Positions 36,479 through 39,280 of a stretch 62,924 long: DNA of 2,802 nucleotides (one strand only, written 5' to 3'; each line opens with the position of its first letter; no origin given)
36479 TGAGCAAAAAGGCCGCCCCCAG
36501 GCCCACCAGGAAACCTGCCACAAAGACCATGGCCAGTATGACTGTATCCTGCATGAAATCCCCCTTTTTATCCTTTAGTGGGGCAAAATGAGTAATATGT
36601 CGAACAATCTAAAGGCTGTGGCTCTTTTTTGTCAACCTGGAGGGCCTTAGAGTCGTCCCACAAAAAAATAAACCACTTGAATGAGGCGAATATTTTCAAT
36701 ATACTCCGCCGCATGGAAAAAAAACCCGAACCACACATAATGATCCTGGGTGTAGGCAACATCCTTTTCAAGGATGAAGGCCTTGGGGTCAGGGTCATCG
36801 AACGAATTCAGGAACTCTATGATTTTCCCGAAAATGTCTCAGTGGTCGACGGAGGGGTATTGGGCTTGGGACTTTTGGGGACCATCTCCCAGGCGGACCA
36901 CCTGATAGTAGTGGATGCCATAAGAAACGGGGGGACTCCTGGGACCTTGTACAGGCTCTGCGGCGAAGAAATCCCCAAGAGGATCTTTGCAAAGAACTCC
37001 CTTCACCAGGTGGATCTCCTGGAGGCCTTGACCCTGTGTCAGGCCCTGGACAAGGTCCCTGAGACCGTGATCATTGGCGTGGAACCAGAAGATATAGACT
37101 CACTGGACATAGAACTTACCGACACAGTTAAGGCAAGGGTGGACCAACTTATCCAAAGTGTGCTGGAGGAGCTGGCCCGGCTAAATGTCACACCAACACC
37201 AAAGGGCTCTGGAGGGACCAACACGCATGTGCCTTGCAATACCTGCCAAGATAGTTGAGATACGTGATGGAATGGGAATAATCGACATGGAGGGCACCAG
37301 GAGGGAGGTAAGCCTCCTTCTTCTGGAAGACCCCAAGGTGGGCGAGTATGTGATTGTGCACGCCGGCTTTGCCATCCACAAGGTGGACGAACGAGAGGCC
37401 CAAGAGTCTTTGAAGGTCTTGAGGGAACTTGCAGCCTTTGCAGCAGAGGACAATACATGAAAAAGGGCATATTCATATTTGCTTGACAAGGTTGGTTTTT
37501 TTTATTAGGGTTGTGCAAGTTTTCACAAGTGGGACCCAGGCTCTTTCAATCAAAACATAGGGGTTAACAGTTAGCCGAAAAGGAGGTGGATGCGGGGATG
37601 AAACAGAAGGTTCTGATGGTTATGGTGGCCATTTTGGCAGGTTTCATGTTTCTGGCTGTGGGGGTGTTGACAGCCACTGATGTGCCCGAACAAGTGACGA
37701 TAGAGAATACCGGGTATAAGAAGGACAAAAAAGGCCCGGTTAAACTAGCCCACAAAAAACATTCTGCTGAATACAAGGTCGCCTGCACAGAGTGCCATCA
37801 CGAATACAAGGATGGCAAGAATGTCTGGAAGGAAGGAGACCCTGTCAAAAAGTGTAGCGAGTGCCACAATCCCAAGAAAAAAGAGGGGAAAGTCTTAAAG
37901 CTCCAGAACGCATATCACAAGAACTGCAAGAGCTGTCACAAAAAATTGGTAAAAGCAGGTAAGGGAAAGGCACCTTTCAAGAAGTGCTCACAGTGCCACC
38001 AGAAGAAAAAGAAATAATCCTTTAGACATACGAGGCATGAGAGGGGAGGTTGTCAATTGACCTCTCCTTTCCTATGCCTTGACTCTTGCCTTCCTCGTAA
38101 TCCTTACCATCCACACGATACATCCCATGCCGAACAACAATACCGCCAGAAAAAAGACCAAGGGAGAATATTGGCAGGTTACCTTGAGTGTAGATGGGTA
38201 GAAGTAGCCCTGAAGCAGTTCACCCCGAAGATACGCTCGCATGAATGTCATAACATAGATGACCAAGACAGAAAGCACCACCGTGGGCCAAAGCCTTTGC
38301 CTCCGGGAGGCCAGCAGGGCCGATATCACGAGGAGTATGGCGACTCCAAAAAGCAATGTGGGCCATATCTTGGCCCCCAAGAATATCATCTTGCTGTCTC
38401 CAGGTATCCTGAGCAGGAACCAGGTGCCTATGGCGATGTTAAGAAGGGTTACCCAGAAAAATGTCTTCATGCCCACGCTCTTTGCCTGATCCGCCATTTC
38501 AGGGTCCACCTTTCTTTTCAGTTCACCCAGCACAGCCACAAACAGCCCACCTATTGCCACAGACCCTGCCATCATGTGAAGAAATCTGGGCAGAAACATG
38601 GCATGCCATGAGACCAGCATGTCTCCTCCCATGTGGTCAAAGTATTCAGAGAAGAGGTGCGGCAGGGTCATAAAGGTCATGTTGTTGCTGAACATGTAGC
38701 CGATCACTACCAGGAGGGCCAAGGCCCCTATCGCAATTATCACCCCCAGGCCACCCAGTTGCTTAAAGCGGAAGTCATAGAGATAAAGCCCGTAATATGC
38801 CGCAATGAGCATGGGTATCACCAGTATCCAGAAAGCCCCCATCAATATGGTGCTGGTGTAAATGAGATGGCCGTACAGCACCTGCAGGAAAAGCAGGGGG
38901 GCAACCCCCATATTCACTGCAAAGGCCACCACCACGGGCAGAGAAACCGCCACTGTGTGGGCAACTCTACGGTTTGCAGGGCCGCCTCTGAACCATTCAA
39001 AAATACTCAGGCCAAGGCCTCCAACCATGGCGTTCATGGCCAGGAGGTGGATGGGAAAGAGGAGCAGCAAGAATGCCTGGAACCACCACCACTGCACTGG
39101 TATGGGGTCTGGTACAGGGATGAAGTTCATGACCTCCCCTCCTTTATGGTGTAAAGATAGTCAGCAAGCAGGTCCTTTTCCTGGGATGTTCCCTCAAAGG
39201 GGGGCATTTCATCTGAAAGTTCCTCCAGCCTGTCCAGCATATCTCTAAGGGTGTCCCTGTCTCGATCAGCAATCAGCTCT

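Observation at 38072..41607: Cytochrome bd-superfamily oxidoreductase with a fused di-heme cytochrome c tail and apparently no quinol-side heme b558 site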

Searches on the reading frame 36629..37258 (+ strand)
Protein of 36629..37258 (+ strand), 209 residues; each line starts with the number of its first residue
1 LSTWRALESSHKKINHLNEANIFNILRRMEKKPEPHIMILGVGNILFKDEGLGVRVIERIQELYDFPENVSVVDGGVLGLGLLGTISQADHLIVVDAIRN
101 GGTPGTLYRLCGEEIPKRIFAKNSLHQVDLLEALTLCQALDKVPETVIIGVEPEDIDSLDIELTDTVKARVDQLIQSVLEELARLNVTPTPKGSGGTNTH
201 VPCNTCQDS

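Call 3: search_protein_families(library=pfam, proteins=[window:36629-37258:+], max_evalue=0.1)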
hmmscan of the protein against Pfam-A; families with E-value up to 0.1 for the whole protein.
window:36629-37258:+ (209 aa): 1 family
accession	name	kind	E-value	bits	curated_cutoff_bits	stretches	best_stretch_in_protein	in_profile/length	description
PF01750.23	HycI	-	1.2e-34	119.4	23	1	54-181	1-130/130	Hydrogenase maturation protease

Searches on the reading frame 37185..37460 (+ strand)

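Call 3: search_protein_families(library=pfam, proteins=[window:37185-37460:+], max_evalue=0.1)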
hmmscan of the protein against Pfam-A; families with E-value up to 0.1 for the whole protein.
window:37185-37460:+ (91 aa): 1 family
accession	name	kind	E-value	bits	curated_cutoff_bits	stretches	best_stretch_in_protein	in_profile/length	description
PF01455.23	HupF_HypC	-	1.5e-28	99.2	28.5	1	15-79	1-65/65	HupF/HypC family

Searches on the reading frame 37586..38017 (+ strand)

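Call 3: search_protein_families(library=pfam, proteins=[window:37586-38017:+], max_evalue=0.1)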
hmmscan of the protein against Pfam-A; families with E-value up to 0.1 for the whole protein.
window:37586-38017:+ (143 aa): 6 families
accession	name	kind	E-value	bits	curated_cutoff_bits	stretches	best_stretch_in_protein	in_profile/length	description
PF02085.21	Cytochrom_CIII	-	1.6e-13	51.3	22.9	1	43-138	11-101/101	Class III cytochrome C family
PF14522.11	Cytochrome_C7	-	1.5e-06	28.4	24.8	2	53-119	2-67/67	Cytochrome c7 and related cytochrome c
PF14537.11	Cytochrom_c3_2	-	0.00019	22.3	25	1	112-142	7-37/79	Cytochrome c3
PF09699.15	Paired_CXXCH_1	-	0.00054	20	20.6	1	88-121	7-39/41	Doubled CXXCH motif (Paired_CXXCH_1)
PF24273.1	TRASH_HVO_1752_C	-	0.01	16.4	27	1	89-120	3-35/47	HVO_1752, C-terminal TRASH domain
PF17121.11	zf-C3HC4_5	-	0.01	16.1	27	1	106-134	22-50/51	Zinc finger, C3HC4 type (RING finger)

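Call 4: search_protein_families(library=ncbifam, proteins=[window:37586-38017:+], max_evalue=0.1)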
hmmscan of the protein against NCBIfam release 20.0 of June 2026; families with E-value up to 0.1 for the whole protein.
window:37586-38017:+ (143 aa): 9 families
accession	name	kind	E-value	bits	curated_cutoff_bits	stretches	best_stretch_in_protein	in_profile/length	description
NF045722.1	c3_cytochr_TmcA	equivalog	1.8e-22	79.5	114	1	5-139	1-125/125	acidic tetraheme cytochrome c3 TmcA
NF045713.1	CxxCH_16_HmcA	equivalog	8.2e-09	34.6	400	1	57-142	160-256/541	sulfate respiration complex hexadecaheme cytochrome HmcA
NF047727.1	4hemeCytCCctA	equivalog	1.6e-07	31.4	180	2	5-100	1-93/109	tetraheme c-type cytochrome CctA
NF041781.1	mnquin_red_QrcA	equivalog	5.7e-06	26.1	180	1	47-98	26-75/174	menaquinone reductase multiheme cytochrome c subunit QrcA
TIGR04257.1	nanowire_3heme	domain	5.9e-05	23.1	40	1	43-98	4-62/75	c(7)-type cytochrome triheme domain-containing protein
TIGR03508.1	decahem_SO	subfamily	0.00011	21.8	192.2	1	61-140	164-250/258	DmsE family decaheme c-type cytochrome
NF043011.1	CytC7_Geobact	equivalog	0.00026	21.4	120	1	85-139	42-89/89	cytochrome c7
TIGR03153.1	cytochr_NrfH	equivalog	0.0098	16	134.2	0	54-140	42-135/138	cytochrome c nitrite reductase small subunit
NF002090.2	PRK00923.1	subfamily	0.013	15.5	120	1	16-59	62-92/129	sirohydrochlorin nickelochelatase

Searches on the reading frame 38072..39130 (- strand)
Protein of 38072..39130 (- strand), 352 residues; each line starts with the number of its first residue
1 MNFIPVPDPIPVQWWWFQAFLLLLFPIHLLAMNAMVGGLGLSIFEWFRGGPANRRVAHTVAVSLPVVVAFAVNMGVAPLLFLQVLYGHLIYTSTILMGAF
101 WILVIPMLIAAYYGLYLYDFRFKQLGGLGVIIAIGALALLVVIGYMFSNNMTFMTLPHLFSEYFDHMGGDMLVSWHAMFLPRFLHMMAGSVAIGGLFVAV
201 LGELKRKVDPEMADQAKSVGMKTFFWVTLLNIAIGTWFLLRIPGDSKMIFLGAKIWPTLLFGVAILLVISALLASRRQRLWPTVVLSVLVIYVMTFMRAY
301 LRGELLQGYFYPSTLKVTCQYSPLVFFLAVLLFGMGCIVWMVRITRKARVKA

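Call 3: search_protein_families(library=pfam, proteins=[window:38072-39130:-], max_evalue=0.1)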
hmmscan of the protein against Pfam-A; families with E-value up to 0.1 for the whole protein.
window:38072-39130:- (352 aa): 0 families

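Call 4: search_protein_families(library=ncbifam, proteins=[window:38072-39130:-], max_evalue=0.1)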
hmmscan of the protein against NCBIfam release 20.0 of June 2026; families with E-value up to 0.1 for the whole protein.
window:38072-39130:- (352 aa): 0 families

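Call 16: find_homologous_proteins(query=window:38072-39130:-, max_evalue=0.001)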
Query window:38072-39130:- (352 aa): 467 proteins with E <= 0.001 among 8000 candidates; the best 120 are listed.
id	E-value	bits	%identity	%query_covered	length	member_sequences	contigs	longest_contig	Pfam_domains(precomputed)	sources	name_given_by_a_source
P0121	4.8e-226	768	100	100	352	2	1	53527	-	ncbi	-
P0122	3.3e-118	413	54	99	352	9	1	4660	-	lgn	-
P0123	5.2e-118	412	56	98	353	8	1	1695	-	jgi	jgi:hypothetical protein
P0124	2.3e-117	410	53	98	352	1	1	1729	-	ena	-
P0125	6.2e-117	409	55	97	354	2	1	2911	-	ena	-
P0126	2.0e-116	407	55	97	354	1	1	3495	-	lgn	-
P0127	2.1e-116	407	55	98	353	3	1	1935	-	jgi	-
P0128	2.3e-116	407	55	97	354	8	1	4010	-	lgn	-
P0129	2.4e-116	407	55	97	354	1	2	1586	-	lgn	-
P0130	2.8e-116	407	55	97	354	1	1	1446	-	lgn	-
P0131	3.4e-116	407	55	97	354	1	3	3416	-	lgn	-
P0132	4.0e-116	406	55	97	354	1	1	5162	-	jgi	-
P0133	4.3e-116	406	55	97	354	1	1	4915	-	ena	-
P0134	4.5e-116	406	55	97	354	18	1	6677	-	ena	-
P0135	4.8e-116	406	55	97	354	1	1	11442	-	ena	-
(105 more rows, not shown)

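Call 19: search_solved_structures(query=A2, max_evalue=10, show_alignments=4)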
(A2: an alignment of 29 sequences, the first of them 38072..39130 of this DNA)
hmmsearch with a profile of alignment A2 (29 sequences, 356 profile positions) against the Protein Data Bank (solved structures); distinct sequences matched with E-value up to 10: 5.
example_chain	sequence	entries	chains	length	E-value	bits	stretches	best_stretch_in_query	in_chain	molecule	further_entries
1j99_A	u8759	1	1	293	1.6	11.2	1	142-174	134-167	ALCOHOL SULFOTRANSFERASE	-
3f3y_A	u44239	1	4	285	1.7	11.1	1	142-174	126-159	Bile salt sulfotransferase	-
4ifb_A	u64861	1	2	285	1.7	11.1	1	142-174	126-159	Bile salt sulfotransferase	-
1efh_A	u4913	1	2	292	1.8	11.1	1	142-174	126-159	HYDROXYSTEROID SULFOTRANSFERASE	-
1ov4_A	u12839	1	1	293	1.8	11.1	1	142-174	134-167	Alcohol sulfotransferase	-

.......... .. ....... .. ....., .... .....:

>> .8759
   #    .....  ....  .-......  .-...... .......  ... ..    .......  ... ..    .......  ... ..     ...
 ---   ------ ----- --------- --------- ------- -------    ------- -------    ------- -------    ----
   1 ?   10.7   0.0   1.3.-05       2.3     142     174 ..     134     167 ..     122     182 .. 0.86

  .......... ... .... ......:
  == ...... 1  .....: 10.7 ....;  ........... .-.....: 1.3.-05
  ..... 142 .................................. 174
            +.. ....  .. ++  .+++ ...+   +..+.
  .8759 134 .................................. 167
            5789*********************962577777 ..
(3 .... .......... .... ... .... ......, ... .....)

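Call 30: predict_structure(alignment_id=A2)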
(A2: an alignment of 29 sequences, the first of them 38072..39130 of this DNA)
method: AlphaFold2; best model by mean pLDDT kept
length: 352 residues; sequences in the alignment: 29
mean_pLDDT: 77.7   pTM: 0.81
mean pLDDT of the five models: 77.7, 76.3, 75.8, 74.1, 73.6
residues with pLDDT >= 90: 104; 70-90: 140; 50-70: 74; < 50: 34
segments of 3 or more residues with pLDDT < 50: 1-12, 86-96, 312-319
pLDDT, mean of each block of 10 residues (from residue 1): 39 59 80 91 89 86 82 74 50 48 65 60 63 87 86 76 56 84 95 96 89 93 97 94 84 88 95 96 95 84 67 48 68 84 77 59
secondary structure, 60 per line:
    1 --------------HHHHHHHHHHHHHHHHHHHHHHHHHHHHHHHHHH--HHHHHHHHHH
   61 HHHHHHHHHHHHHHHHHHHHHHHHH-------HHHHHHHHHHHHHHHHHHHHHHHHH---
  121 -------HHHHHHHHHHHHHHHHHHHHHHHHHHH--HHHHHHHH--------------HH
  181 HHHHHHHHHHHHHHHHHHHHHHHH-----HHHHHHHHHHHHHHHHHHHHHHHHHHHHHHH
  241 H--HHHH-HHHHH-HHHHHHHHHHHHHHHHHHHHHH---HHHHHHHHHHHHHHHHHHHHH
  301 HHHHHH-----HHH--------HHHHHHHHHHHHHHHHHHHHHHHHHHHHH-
elements in order: H15-48 H51-85 H93-117 H128-154 H157-164 H179-204 H210-241 H244-247 H249-253 H255-276 H280-306 H323-351

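Call 39: fold_search(model_id=the predicted structure, library=pdb)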
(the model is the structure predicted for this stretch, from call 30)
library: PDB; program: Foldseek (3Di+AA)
matches with E <= 10: 507; with E <= 0.001: 1
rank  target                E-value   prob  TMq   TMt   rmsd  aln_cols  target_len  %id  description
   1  9r2g_A                8.4e-04  1.00  0.53  0.51   7.9       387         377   17  Cytochrome bd II oxidase qOR-2 type from Mycobacterium smegmatis (released 2026-03-04)
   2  7ose_B                1.8e-03  1.00  0.54  0.51   7.7       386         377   14  cytochrome bd-II type oxidase with bound aurachin D (released 2021-11-17)
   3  9r2g_D                3.1e-03  1.00  0.53  0.56   8.2       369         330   16  Cytochrome bd II oxidase qOR-2 type from Mycobacterium smegmatis (released 2026-03-04)
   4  8b4o_A                5.5e-03  1.00  0.61  0.50   7.2       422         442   13  Cryo-EM structure of cytochrome bd oxidase from C. glutamicum (released 2022-12-28)
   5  7nkz_B                7.0e-03  1.00  0.53  0.55   6.8       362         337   16  Cryo-EM structure of the cytochrome bd oxidase from M. tuberculosis at 2.5 A resolution (released 2021-09-22)
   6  8b4o_B                7.6e-03  1.00  0.52  0.55   6.9       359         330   18  Cryo-EM structure of cytochrome bd oxidase from C. glutamicum (released 2022-12-28)
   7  9fka_B                1.2e-02  1.00  0.52  0.53   7.2       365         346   16  Cryo-EM structure of the reduced cytochrome bd oxidase from M. tuberculosis (released 2025-02-12)
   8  6rko_B                1.7e-02  1.00  0.54  0.52   7.2       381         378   13  Cryo-EM structure of the E. coli cytochrome bd-I oxidase at 2.68 A resolution (released 2019-10-16)
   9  7d5i_B                5.5e-02  1.00  0.60  0.60   5.7       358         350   16  Structure of Mycobacterium smegmatis bd complex in the apo-form. (released 2021-06-23)
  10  6btm_C                8.0e-02  0.99  0.45  0.36  11.0       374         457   13  Structure of Alternative Complex III from Flavobacterium johnsoniae (Wild Type) (released 2018-05-09)
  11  7d5i_A                9.4e-02  1.00  0.54  0.45   7.5       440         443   11  Structure of Mycobacterium smegmatis bd complex in the apo-form. (released 2021-06-23)
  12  3m78                  1.7e-01  0.44  0.20  0.22  15.9       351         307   12  Crystal Structure of Plant SLAC1 homolog TehA (released 2010-05-12)
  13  9jed_R                2.0e-01  0.33  0.17  0.20  20.5       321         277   13  Cryo-EM structure of Histamine-bound Histamine receptor 4 H4R G protein complex (released 2025-09-10)
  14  7nkz_A                2.6e-01  1.00  0.61  0.49   6.8       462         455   11  Cryo-EM structure of the cytochrome bd oxidase from M. tuberculosis at 2.5 A resolution (released 2021-09-22)
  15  9r1f_A                2.6e-01  0.20  0.15  0.13  23.2       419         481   15  Cryo-EM structure of human MATE1 in complex with metformin (released 2025-11-05)
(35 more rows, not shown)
